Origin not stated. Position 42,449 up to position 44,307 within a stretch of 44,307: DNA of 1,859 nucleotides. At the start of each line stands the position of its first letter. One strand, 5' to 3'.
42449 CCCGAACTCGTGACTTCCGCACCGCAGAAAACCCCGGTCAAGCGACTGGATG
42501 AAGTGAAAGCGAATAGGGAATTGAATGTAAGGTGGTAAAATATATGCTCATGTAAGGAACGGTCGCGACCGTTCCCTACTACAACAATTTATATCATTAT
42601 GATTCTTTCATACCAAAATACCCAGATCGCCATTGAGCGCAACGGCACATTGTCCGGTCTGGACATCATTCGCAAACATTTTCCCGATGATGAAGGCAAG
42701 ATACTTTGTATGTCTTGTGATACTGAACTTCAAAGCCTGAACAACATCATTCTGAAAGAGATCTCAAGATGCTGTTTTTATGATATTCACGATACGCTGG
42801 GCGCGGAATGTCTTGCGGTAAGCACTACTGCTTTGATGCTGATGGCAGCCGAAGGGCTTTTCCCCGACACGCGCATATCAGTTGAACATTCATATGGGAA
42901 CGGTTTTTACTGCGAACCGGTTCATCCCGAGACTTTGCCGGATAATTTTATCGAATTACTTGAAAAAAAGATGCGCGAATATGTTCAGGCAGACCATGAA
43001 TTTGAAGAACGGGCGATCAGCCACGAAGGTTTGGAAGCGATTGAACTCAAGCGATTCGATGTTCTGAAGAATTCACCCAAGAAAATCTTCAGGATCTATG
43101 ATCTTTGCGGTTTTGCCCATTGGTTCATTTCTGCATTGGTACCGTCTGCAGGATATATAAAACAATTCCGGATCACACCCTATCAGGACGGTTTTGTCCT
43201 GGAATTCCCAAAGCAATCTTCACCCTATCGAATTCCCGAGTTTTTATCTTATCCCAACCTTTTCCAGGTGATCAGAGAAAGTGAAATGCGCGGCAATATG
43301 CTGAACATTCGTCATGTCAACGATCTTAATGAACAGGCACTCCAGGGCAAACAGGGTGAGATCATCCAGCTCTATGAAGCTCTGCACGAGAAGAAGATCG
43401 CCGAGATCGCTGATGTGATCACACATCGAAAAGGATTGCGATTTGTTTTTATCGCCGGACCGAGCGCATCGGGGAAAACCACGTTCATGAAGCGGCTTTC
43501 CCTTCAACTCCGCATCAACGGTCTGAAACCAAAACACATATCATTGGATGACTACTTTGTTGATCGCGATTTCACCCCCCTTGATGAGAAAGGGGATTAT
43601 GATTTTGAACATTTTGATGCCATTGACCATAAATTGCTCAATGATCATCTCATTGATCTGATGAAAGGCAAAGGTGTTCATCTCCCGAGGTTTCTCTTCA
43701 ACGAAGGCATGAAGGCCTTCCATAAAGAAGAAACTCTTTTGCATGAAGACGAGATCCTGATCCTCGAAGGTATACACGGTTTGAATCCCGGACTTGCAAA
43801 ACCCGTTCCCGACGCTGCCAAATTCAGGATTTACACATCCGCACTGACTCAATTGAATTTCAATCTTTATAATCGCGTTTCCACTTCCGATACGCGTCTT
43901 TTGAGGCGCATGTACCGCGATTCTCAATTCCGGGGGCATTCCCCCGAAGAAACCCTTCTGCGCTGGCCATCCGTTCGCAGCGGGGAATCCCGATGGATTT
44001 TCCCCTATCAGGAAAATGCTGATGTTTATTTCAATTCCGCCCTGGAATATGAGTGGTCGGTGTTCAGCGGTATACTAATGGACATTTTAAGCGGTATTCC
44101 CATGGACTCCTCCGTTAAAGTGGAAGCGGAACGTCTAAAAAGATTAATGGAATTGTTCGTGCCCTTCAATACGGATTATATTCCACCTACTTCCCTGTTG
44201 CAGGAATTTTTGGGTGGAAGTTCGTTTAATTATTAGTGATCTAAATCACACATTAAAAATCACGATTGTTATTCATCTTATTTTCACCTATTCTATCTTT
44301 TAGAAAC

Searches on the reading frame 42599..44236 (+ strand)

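Call 95: search_protein_families(library=pfam, proteins=[window:42599-44236:+], max_evalue=0.001)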
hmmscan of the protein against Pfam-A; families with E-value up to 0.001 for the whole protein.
window:42599-44236:+ (545 aa): 1 family
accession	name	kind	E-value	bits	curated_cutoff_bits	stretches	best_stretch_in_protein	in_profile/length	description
PF00485.24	PRK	-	1.6e-18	67.7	22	1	284-480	3-189/196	Phosphoribulokinase / Uridine kinase family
